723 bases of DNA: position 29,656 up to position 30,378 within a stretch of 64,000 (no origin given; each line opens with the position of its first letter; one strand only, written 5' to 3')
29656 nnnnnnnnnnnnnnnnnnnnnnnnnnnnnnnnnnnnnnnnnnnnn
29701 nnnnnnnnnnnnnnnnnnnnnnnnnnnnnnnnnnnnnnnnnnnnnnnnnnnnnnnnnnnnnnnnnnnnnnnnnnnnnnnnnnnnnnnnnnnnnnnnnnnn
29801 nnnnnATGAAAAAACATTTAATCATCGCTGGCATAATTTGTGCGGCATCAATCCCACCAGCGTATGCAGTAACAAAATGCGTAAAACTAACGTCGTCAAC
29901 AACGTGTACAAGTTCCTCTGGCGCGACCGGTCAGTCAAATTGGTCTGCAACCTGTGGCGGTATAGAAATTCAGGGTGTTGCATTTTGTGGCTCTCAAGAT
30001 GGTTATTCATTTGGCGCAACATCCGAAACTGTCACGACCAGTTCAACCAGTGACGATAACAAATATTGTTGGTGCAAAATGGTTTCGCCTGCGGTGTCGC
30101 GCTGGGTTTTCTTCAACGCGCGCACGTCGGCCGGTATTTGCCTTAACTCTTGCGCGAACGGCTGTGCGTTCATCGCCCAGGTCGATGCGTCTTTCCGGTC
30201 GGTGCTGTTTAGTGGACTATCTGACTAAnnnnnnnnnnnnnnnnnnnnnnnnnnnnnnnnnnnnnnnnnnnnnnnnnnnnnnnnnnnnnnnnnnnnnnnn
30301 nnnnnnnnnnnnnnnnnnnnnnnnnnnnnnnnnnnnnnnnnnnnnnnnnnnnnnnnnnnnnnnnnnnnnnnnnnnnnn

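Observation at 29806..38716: Inverted duplication of a two-gene small secreted Cys-rich cassette (A-B ... B'-A') bracketing 7.4 kb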

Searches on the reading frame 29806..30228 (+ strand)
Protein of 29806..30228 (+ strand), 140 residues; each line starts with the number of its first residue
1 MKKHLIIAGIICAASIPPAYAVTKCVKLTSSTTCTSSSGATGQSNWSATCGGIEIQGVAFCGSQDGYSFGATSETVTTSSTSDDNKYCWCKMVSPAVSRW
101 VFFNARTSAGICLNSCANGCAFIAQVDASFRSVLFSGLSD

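Call 5: search_protein_families(library=pfam, proteins=[window:29806-30228:+], max_evalue=0.1)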
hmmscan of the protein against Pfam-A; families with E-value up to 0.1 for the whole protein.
window:29806-30228:+ (140 aa): 0 families

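Call 7: find_homologous_proteins(query=window:29806-30228:+)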
Query window:29806-30228:+ (140 aa): 505 proteins with E <= 0.001 among 523 candidates; the best 120 are listed.
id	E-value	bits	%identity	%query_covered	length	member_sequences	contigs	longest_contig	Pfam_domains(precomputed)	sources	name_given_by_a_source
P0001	7.7e-86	303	100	100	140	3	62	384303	-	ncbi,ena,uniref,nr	ncbi:MAG TPA: hypothetical protein IAD02_01995 [Candidatus Enterousia intestinigallinarum]|uniref:Un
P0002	2.0e-73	263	89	100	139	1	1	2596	-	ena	-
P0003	3.8e-67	242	83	100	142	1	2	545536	-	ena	-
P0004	4.8e-65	236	83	100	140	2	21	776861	-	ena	-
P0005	5.4e-65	236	81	100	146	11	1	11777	-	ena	-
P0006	2.7e-64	233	83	100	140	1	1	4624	-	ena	-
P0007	5.9e-64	232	81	100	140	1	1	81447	-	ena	-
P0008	6.5e-64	232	80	100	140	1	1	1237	-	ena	-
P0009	8.0e-64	232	81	100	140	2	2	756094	-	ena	-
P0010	1.0e-63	231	79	100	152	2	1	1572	-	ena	-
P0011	1.4e-63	231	79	100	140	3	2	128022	-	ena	-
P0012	3.2e-63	230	81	100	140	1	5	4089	-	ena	-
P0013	4.0e-63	229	81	100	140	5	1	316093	-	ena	-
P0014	4.1e-63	229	79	100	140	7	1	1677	-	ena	-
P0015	1.2e-62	228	79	100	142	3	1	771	-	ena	-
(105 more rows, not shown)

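Call 14: find_related_loci(query=window:29806-30228:+, collection=genome_contigs, flank=10000)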
Query window:29806-30228:+ (140 aa) in genome_contigs; peptide patterns used: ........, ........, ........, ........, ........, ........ (x = any residue, [..] = any of these).
197 stretches matched a pattern; 28 encode a relative of the query (tblastn E <= 1e-3); 27 distinct loci.
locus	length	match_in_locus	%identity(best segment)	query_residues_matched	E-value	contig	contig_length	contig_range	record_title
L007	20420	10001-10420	76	1-140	2e-67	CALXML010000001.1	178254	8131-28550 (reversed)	MAG: uncultured Alphaproteobacteria bacterium isolate BRZ_KL__bin36 genome assembly, contig: BRZ_KL__NODE_32_length_1782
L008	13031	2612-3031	77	1-140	7e-65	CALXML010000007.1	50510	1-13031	MAG: uncultured Alphaproteobacteria bacterium isolate BRZ_KL__bin36 genome assembly, contig: BRZ_KL__NODE_646_length_505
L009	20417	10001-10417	74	1-140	1e-61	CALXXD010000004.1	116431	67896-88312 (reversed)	MAG: uncultured Alphaproteobacteria bacterium isolate BRZ_AB__bin14 genome assembly, contig: BRZ_AB__NODE_161_length_116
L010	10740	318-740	73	1-140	1e-60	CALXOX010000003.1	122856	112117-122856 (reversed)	MAG: uncultured Alphaproteobacteria bacterium isolate BRZ_MD__bin1 genome assembly, contig: BRZ_MD__NODE_194_length_1228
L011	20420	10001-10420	68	1-140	6e-58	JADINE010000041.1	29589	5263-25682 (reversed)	MAG: Candidatus Enterousia excrementavium isolate B1-16210 B1M03__C404845_L29589_SRR9113712, whole genome shotgun sequen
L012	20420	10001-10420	80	1-140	1e-56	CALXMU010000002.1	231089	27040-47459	MAG: uncultured Alphaproteobacteria bacterium isolate BRZ_MD__bin57 genome assembly, contig: BRZ_MD__NODE_45_length_2310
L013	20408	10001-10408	76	1-140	1e-55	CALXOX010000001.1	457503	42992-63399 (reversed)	MAG: uncultured Alphaproteobacteria bacterium isolate BRZ_MD__bin1 genome assembly, contig: BRZ_MD__NODE_4_length_457503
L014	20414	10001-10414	62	1-140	6e-51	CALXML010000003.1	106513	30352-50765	MAG: uncultured Alphaproteobacteria bacterium isolate BRZ_KL__bin36 genome assembly, contig: BRZ_KL__NODE_141_length_106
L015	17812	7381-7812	59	1-140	8e-48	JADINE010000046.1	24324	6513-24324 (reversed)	MAG: Candidatus Enterousia excrementavium isolate B1-16210 B1M03__C494436_L24324_SRR9113712, whole genome shotgun sequen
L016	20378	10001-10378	65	5-140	1e-45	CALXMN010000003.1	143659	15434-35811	MAG: uncultured Alphaproteobacteria bacterium isolate BRZ_KQ__bin82 genome assembly, contig: BRZ_KQ__NODE_178_length_143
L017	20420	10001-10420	59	1-140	6e-40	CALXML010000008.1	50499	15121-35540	MAG: uncultured Alphaproteobacteria bacterium isolate BRZ_KL__bin36 genome assembly, contig: BRZ_KL__NODE_647_length_504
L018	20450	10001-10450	47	1-140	2e-36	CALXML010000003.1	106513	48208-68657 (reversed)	MAG: uncultured Alphaproteobacteria bacterium isolate BRZ_KL__bin36 genome assembly, contig: BRZ_KL__NODE_141_length_106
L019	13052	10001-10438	47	1-140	4e-35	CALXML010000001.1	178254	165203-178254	MAG: uncultured Alphaproteobacteria bacterium isolate BRZ_KL__bin36 genome assembly, contig: BRZ_KL__NODE_32_length_1782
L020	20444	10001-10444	51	1-140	7e-33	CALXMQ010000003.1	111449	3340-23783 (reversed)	MAG: uncultured Alphaproteobacteria bacterium isolate BRZ_KT__bin2 genome assembly, contig: BRZ_KT__NODE_81_length_11144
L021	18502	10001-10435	52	1-140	5e-32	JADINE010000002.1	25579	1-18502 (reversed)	MAG: Candidatus Enterousia excrementavium isolate B1-16210 B1M03__C6274_L25579_SRR9113712, whole genome shotgun sequence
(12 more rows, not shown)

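Call 16: search_protein_representatives(protein=window:29806-30228:+)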
Query: 140 residues. Proteins with E-value up to 0.001 (for the whole library): 646; up to 1e-10: 259; up to 1e-30: 5. The best 150 are listed.
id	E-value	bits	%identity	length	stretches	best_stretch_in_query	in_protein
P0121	1.6e-57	209.7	75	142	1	1-140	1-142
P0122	8.6e-46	171.7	66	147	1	4-140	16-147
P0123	3.8e-32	127.5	56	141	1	1-140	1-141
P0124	4.0e-32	127.4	54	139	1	1-140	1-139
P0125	9.7e-31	122.9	87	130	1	1-70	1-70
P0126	1.1e-30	122.8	47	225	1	1-140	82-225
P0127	1.2e-30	122.6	51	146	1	1-140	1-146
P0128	1.7e-30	122.1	53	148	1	1-140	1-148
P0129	1.9e-30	122.0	59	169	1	1-108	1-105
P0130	2.5e-30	121.6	47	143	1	1-122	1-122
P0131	2.7e-30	121.5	47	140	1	1-140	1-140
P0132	1.2e-29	119.4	46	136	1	1-138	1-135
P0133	1.4e-29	119.2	45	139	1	8-140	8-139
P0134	3.1e-29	118.1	45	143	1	1-140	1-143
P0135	1.3e-28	116.0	44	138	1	3-139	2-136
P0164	1.1e-23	100.1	31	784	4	44-139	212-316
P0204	4.4e-19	85.2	27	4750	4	45-138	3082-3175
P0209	1.1e-18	83.9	37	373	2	32-135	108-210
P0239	1.7e-16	76.8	38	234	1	21-137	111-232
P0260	1.6e-15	73.7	41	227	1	20-138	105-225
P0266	4.7e-15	72.2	27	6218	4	45-137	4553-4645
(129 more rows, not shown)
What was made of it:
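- The family spans 646 clusters at 50% identity (call 16).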

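Call 18: search_protein_families(library=pfam, proteins=[P0164, P0209, P0204], max_evalue=0.01)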
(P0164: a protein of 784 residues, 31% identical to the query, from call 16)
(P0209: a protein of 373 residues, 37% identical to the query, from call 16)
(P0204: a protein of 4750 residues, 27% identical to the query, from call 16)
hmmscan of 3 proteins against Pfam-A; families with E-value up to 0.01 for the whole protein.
P0164 (784 aa): 0 families

P0209 (373 aa): 0 families

P0204 (4750 aa): 2 families
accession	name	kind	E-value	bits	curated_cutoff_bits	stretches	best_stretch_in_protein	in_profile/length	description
PF09479.16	Flg_new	-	1.8e-64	214.2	27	6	1714-1781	1-65/65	Listeria-Bacteroides repeat domain (List_Bact_rpt)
PF04231.19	Endonuclease_1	-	6e-24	85.5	25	1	4572-4743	66-233/235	Endonuclease I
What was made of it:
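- The A domain is also built into giant repeat proteins typical of surface adhesins (call 18).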

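Call 20: search_protein_families(library=ncbifam, proteins=[window:29806-30228:+, P0164], max_evalue=0.1)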
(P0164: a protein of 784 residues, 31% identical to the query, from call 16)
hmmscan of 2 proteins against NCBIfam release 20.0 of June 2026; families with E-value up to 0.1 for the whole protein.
window:29806-30228:+ (140 aa): 0 families

P0164 (784 aa): 0 families

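Call 21: search_solved_structures(query=window:29806-30228:+, max_evalue=10)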
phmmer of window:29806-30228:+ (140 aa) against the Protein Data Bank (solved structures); distinct sequences matched with E-value up to 10: 4.
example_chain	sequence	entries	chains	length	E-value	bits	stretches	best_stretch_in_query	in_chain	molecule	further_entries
1op9_A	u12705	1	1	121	0.31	14.4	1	35-84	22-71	HL6 camel VHH fragment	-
1um9_A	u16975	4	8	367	0.54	13.6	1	12-82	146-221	2-oxo acid dehydrogenase alpha subunit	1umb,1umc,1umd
8vur_H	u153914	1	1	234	1.3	12.4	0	29-109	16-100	003-102 Heavy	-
2qj6_A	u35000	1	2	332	3.8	10.9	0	66-107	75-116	Toxin A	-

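Call 47: find_homologous_proteins(query=A4, max_evalue=0.00001)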
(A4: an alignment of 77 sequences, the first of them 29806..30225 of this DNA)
Query A4 (77 sequences) (140 aa, profile of the alignment): 661 proteins with E <= 0.00001 among 2219 candidates; the best 120 are listed.
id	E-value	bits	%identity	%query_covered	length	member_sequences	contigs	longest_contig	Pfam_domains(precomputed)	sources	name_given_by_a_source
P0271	2.2e-51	191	72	100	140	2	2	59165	-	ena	-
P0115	3.5e-51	191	74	100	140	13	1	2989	-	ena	-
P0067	7.8e-51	189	77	100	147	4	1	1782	-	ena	-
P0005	1.3e-50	189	81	100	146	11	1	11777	-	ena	-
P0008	1.8e-50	188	80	100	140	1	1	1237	-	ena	-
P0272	3.4e-50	187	74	100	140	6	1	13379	-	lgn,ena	-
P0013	5.0e-50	187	81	100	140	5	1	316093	-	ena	-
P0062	5.2e-50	187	72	98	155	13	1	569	-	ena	-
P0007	5.5e-50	187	81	100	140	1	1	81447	-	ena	-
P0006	6.8e-50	186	83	100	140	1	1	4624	-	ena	-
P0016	1.7e-49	185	79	100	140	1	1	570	-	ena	-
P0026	1.7e-49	185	78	100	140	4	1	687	-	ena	-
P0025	1.7e-49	185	79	100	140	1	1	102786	-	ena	-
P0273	1.9e-49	185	74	100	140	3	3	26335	-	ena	-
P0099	2.3e-49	185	73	100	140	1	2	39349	-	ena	-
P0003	3.6e-49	184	83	100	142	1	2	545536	-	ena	-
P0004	2.9e-48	181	83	100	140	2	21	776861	-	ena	-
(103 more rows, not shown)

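Call 55: find_encoding_contigs(protein=P0004, flank=10000, max_places=3)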
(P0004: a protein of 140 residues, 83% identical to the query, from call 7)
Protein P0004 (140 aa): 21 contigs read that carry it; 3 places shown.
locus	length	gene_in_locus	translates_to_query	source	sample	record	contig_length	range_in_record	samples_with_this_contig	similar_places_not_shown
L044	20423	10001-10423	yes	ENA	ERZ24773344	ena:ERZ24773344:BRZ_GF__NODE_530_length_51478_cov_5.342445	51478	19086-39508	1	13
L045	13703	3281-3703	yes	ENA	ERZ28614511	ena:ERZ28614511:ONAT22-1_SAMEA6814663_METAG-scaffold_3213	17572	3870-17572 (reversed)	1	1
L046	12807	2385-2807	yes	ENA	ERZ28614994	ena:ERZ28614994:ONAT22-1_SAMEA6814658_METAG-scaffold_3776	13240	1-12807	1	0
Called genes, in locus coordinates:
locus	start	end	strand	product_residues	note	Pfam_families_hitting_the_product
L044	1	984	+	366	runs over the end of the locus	PF06009:, PF08614:ATG16 (faint), PF11932:DUF3450 (faint), PF24161:CCDC39 (faint), PF01551:Peptidase_M23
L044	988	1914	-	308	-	PF01636:APH, PF19974:TCAD9 (weak)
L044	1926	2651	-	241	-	PF02661:Fic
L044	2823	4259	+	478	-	PF22694:CtpB_N-like, PF00595:PDZ, PF13180:PDZ_2, PF17820:PDZ_6, PF03572:Peptidase_S41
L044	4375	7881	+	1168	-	PF01855:POR_N, PF17147:PFOR_II, PF01558:POR, PF10371:EKR, PF00037:Fer4 (weak), PF12837:Fer4_6 (weak), PF12838:Fer4_7, PF02775:TPP_enzyme_C, +5 more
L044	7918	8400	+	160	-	-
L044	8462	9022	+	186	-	-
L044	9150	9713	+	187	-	PF02559:CarD_TRCF_RID, PF21095:CarD_C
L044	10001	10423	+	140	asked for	-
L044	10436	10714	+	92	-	-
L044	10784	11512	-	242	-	PF00005:ABC_tran, PF13304:AAA_21 (faint)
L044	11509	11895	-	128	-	PF06835:LptC (weak)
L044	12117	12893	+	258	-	-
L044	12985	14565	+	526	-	PF00691:OmpA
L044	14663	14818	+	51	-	-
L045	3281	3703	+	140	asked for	-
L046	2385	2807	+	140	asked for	-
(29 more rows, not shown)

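Call 56: find_encoding_contigs(protein=P0003, flank=10000, max_places=3)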
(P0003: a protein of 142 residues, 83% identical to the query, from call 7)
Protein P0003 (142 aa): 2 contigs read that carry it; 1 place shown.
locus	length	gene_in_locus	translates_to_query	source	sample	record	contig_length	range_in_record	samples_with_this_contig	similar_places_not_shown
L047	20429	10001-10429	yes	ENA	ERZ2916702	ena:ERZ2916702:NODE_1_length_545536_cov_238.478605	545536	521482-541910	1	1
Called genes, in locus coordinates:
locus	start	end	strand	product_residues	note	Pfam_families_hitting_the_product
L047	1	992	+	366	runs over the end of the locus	PF06009:, PF08614:ATG16 (faint), PF11932:DUF3450 (faint), PF24161:CCDC39 (faint), PF01551:Peptidase_M23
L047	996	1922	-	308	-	PF01636:APH, PF19974:TCAD9 (weak)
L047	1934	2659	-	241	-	PF02661:Fic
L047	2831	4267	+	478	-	PF22694:CtpB_N-like, PF00595:PDZ, PF13180:PDZ_2, PF17820:PDZ_6, PF03572:Peptidase_S41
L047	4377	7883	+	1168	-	PF01855:POR_N, PF17147:PFOR_II, PF01558:POR, PF10371:EKR, PF00037:Fer4 (weak), PF12837:Fer4_6 (weak), PF12838:Fer4_7, PF02775:TPP_enzyme_C, +6 more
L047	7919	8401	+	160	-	-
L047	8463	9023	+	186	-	-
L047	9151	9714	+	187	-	PF02559:CarD_TRCF_RID, PF21095:CarD_C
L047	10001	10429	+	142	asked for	-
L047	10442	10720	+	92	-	-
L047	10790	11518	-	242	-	PF00005:ABC_tran, PF13304:AAA_21 (faint)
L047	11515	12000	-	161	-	PF06835:LptC (weak)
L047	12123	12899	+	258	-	-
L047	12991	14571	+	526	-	PF00691:OmpA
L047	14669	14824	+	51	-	-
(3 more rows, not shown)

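Call 57: predict_structure(alignment_id=A4)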
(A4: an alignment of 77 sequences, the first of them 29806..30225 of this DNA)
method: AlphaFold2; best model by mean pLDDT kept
length: 140 residues; sequences in the alignment: 77
mean_pLDDT: 91.1   pTM: 0.80
mean pLDDT of the five models: 91.1, 91.0, 90.9, 90.0, 89.7
residues with pLDDT >= 90: 110; 70-90: 17; 50-70: 13; < 50: 0
segments of 3 or more residues with pLDDT < 50: none
pLDDT, mean of each block of 10 residues (from residue 1): 66 70 78 92 97 97 96 98 98 97 97 98 97 94
secondary structure, 60 per line:
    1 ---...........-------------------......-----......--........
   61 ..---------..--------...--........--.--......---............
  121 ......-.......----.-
elements in order: H4-14 E34-39 E45-50 E53-62 E87-94 E100-105 H109-126 H128-134

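Call 61: fold_search(model_id=the predicted structure, library=pdb)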
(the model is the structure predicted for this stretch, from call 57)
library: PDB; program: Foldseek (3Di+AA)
matches with E <= 10: 53; with E <= 0.001: 0
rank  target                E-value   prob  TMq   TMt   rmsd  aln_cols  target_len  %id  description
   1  4pso_D                8.2e-01  0.16  0.32  0.23   9.2       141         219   13  Crystal structure of apeThermo-DBP-RP2 bound to ssDNA dT10 (released 2014-04-30)
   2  4psn_B                1.3e+00  0.13  0.29  0.21  10.0       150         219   11  Crystal structure of apeThermo-DBP-RP2 (released 2014-04-30)
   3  1zdl                  1.3e+00  0.02  0.14  0.06  13.3       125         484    9  Crystal Structure of Mouse Thioredoxin Reductase Type 2 (released 2005-11-01)
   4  1j86_A                1.5e+00  0.04  0.17  0.15  10.7        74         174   15  HUMAN HIGH AFFINITY FC RECEPTOR FC(EPSILON)RI(ALPHA), MONOCLINIC CRYSTAL FORM 2 (released 2001-08-29)
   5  4psn_A                1.8e+00  0.10  0.30  0.22   9.6       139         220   13  Crystal structure of apeThermo-DBP-RP2 (released 2014-04-30)
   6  9yx0_A                2.2e+00  0.14  0.24  0.07   5.1        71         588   10  Structure of the 3-methylcrotonyl-coenzyme A carboxylase from Mycobacterium smegmatis (released 2025-11-26)
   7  7kc8_A                3.1e+00  0.02  0.14  0.14  12.5       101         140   10  Salivary protein from Culex quinquefasciatus that belongs to the Cysteins and Tryptophan-Rich (CWRC) family (released 2021-06-02)
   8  8tep_G                3.1e+00  0.01  0.12  0.04  14.9       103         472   14  Human cytomegalovirus portal vertex, virion configuration 1 (VC1) (released 2024-03-06)
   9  4psn_C                3.3e+00  0.06  0.29  0.21   9.3       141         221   13  Crystal structure of apeThermo-DBP-RP2 (released 2014-04-30)
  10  4pso_A                3.9e+00  0.08  0.33  0.24  10.4       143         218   11  Crystal structure of apeThermo-DBP-RP2 bound to ssDNA dT10 (released 2014-04-30)
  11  6n9u_F                3.9e+00  0.05  0.20  0.15   7.6        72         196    7  Structure of bacteriophage T7 lagging-strand DNA polymerase (D5A/E7A) interacting with primase domains of two gp4 subu (released 2019-03-06)
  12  6n9v_E                3.9e+00  0.02  0.12  0.04   8.5        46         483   20  Structure of bacteriophage T7 lagging-strand DNA polymerase (D5A/E7A) and gp4 (helicase/primase) bound to DNA includin (released 2019-03-06)
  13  4xiw_A                4.2e+00  0.02  0.17  0.12   8.7        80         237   12  Carbonic anhydrase Cah3 from Chlamydomonas reinhardtii in complex with acetazolamide (released 2015-02-11)
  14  7k5b_L                4.2e+00  0.01  0.11  0.12   9.9        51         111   14  Structure of outer-arm dynein bound to microtubule doublet in microtubule binding state 2 (MTBS-2) (released 2021-09-29)
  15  7w81_A                4.4e+00  0.02  0.17  0.14  17.8       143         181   10  Crystal structure of the heme-bound form of the linker-NEAT3 region of IsdH from Staphylococcus aureus (released 2022-10-19)
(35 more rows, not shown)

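Call 70: predict_structure(alignment_id=A5)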
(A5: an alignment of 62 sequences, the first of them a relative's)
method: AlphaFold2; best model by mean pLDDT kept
length: 234 residues; sequences in the alignment: 62
mean_pLDDT: 74.9   pTM: 0.61
mean pLDDT of the five models: 74.9, 74.6, 73.6, 73.4, 73.0
residues with pLDDT >= 90: 106; 70-90: 25; 50-70: 61; < 50: 42
segments of 3 or more residues with pLDDT < 50: 14-21, 40-43, 60-64, 66-72, 96-105
pLDDT, mean of each block of 10 residues (from residue 1): 50 47 66 60 51 53 48 55 61 50 51 79 95 95 95 97 97 96 95 92 93 96 93 87
secondary structure, 60 per line:
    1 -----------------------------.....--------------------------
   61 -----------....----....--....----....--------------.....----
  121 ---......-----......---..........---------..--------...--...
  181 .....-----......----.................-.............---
elements in order: E30-34 E72-75 E80-83 E86-89 E94-97 E112-116 E124-129 E135-140 E144-153 E178-185 E191-196 H201-217 H219-231
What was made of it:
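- Tried and rejected: The B half has pLDDT of about 50, so the model is unusable (call 70).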
